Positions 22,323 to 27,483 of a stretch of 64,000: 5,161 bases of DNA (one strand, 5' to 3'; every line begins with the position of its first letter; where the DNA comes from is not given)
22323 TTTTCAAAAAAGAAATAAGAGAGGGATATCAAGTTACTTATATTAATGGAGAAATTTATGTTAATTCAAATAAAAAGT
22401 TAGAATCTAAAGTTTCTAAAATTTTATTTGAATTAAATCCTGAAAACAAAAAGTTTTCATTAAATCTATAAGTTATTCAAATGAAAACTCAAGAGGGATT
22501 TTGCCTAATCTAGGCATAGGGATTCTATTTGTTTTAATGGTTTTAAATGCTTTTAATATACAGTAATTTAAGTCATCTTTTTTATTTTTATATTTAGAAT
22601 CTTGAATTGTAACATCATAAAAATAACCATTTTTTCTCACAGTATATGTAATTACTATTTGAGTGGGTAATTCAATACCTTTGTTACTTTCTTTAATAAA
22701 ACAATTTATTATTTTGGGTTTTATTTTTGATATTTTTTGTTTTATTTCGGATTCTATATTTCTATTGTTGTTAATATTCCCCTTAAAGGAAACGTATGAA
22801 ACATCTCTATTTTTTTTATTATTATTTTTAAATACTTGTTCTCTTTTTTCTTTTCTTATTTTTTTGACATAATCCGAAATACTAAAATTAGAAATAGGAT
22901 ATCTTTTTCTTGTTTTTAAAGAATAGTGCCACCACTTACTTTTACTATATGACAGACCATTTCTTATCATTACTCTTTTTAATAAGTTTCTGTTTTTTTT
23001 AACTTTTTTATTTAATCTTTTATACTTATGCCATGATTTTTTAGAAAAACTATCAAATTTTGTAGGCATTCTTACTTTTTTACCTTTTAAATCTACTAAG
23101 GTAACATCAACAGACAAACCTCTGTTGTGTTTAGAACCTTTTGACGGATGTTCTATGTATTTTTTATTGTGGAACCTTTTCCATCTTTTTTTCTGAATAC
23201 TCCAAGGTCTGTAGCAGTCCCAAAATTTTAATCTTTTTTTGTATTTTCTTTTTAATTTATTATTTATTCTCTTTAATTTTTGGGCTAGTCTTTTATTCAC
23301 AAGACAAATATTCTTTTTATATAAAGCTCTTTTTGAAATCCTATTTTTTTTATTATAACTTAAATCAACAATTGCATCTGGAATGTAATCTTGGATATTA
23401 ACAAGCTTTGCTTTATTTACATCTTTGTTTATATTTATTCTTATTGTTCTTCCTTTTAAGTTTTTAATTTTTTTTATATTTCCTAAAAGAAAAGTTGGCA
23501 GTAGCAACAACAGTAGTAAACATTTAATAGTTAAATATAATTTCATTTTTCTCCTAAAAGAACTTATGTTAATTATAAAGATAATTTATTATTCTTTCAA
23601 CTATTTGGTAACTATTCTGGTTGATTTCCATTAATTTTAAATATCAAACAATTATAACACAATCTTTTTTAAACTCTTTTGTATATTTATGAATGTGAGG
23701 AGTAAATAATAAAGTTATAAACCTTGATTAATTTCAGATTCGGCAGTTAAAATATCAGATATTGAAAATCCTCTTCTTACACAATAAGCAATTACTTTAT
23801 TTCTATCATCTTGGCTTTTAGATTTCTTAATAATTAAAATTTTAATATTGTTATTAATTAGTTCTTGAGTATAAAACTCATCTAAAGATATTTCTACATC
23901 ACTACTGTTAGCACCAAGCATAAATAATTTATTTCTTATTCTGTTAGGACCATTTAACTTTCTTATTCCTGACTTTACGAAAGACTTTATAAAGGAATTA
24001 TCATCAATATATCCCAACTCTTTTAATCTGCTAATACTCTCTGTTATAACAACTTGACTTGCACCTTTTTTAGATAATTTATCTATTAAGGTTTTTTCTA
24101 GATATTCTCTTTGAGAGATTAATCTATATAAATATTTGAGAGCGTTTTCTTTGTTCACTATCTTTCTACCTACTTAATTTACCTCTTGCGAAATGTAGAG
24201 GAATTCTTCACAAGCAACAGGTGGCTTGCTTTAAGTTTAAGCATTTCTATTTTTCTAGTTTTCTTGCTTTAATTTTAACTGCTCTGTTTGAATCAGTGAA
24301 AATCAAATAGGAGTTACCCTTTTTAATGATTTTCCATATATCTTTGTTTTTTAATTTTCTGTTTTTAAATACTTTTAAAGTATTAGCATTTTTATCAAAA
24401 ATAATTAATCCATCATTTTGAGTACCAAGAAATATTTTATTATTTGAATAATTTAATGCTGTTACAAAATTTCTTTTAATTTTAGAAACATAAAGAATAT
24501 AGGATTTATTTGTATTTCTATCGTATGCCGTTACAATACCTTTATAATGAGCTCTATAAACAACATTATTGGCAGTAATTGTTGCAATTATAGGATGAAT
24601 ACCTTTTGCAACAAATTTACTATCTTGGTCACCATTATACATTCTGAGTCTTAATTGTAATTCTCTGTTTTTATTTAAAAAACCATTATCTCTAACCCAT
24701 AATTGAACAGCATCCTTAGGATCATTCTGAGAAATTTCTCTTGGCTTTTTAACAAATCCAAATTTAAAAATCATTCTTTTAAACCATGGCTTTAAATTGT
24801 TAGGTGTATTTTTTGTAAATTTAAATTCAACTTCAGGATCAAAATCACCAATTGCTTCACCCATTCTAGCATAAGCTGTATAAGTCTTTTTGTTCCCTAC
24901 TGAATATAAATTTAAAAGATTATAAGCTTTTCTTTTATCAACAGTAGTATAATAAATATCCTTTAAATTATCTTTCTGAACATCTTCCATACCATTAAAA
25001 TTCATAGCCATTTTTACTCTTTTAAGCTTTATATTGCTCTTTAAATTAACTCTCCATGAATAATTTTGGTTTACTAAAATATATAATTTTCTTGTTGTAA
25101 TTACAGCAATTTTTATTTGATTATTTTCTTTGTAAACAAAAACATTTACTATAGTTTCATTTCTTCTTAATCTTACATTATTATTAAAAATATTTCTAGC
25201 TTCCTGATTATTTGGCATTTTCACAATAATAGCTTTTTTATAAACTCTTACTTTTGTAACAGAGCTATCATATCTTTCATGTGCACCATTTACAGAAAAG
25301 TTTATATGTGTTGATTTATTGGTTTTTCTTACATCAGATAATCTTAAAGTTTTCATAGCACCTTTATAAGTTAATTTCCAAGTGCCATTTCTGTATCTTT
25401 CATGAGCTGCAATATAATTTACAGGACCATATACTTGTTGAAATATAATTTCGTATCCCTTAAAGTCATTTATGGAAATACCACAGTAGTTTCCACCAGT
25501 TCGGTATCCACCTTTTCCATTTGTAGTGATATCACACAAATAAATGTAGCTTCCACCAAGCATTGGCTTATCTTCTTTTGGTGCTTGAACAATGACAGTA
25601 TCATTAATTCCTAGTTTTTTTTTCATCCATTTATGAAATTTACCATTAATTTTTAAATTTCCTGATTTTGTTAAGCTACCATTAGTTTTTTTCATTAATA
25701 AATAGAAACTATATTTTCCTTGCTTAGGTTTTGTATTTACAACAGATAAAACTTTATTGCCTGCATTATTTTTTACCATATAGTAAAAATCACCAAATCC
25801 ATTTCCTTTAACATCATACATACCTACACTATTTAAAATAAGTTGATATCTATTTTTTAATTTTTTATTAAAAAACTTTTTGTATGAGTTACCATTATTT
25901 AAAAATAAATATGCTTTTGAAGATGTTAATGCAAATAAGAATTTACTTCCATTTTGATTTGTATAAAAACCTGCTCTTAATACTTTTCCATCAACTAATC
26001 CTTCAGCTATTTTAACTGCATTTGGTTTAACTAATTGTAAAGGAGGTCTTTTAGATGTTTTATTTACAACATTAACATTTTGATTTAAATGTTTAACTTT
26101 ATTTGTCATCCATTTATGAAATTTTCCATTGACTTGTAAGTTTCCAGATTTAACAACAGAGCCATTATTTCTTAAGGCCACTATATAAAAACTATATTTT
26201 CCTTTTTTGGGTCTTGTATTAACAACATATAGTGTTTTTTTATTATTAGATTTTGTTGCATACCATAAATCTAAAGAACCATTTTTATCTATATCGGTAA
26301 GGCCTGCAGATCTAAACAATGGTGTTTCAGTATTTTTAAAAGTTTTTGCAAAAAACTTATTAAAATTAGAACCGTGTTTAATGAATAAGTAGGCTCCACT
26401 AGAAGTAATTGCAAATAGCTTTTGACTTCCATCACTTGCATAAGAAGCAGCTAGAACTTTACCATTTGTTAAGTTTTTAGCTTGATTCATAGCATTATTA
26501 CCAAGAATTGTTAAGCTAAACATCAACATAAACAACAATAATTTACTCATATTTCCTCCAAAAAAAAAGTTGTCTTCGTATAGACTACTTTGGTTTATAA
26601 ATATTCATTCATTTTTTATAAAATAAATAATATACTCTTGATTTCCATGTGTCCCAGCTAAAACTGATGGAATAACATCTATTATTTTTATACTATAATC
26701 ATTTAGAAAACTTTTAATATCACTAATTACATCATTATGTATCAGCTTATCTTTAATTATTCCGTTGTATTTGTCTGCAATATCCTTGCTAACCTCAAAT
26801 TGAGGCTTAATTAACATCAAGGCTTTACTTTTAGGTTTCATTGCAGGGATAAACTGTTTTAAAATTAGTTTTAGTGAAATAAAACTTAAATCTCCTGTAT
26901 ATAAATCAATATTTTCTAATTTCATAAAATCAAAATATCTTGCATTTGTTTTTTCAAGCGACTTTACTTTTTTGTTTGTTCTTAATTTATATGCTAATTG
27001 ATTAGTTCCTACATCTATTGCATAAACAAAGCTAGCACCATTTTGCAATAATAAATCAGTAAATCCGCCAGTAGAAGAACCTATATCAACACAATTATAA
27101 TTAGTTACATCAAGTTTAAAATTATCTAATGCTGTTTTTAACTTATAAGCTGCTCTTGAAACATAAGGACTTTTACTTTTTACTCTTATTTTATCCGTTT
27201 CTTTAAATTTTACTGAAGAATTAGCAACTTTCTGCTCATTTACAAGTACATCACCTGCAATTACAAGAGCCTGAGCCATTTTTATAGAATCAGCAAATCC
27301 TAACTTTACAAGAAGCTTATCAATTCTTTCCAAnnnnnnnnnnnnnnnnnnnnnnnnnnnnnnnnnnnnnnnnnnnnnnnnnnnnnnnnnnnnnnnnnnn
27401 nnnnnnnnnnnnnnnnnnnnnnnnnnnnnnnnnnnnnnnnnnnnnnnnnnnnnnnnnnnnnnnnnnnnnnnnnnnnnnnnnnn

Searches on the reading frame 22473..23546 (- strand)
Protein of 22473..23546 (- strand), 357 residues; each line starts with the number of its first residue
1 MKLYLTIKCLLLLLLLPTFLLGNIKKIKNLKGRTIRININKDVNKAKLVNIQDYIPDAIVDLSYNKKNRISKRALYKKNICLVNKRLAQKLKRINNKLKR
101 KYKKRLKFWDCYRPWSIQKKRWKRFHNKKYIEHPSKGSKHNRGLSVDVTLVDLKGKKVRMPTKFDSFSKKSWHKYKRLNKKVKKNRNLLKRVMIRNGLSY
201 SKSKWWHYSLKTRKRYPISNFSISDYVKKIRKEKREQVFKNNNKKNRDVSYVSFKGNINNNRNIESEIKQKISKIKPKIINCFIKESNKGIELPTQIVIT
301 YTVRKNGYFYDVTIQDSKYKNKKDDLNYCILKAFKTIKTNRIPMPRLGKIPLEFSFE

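Call 33: search_protein_families(library=ncbifam, proteins=[window:22473-23546:-], max_evalue=0.001)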
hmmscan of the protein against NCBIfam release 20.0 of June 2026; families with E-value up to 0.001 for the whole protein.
window:22473-23546:- (357 aa): 3 families
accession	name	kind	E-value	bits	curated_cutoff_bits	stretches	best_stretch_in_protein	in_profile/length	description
NF007557.0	PRK10178.1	equivalog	5.1e-40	137.1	176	1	44-218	3-176/188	D-alanyl-D-alanine dipeptidase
NF033115.1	dipept_VanX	equivalog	3.7e-16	59.5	320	1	76-221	33-195/199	D-Ala-D-Ala dipeptidase VanX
NF033768.1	myxo_SS_tail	domain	2.9e-06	27.3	40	1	266-353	4-86/92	AgmX/PglI C-terminal domain-containing protein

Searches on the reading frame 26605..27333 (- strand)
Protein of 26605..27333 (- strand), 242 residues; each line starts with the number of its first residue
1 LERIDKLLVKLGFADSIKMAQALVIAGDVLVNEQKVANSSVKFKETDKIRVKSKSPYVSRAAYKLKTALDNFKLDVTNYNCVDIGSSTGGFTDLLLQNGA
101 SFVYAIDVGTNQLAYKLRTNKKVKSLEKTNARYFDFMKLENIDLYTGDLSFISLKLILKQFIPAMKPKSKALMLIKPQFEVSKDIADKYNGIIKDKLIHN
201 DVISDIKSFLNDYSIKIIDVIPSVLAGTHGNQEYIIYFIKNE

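Call 8: search_protein_families(library=pfam, proteins=[window:26605-27333:-], max_evalue=0.001)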
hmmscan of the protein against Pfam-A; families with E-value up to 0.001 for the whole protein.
window:26605-27333:- (242 aa): 3 families
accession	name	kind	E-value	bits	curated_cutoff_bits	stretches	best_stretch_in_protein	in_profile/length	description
PF01728.25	FtsJ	-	2.2e-36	125.9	24.1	1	57-238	1-179/181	FtsJ-like methyltransferase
PF01479.30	S4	-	2.6e-09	37.1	22.8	1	2-49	1-48/48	S4 domain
PF22421.1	SYY_C-terminal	-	0.00069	19.9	27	0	4-50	21-67/83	Tyrosine--tRNA ligase SYY-like C-terminal domain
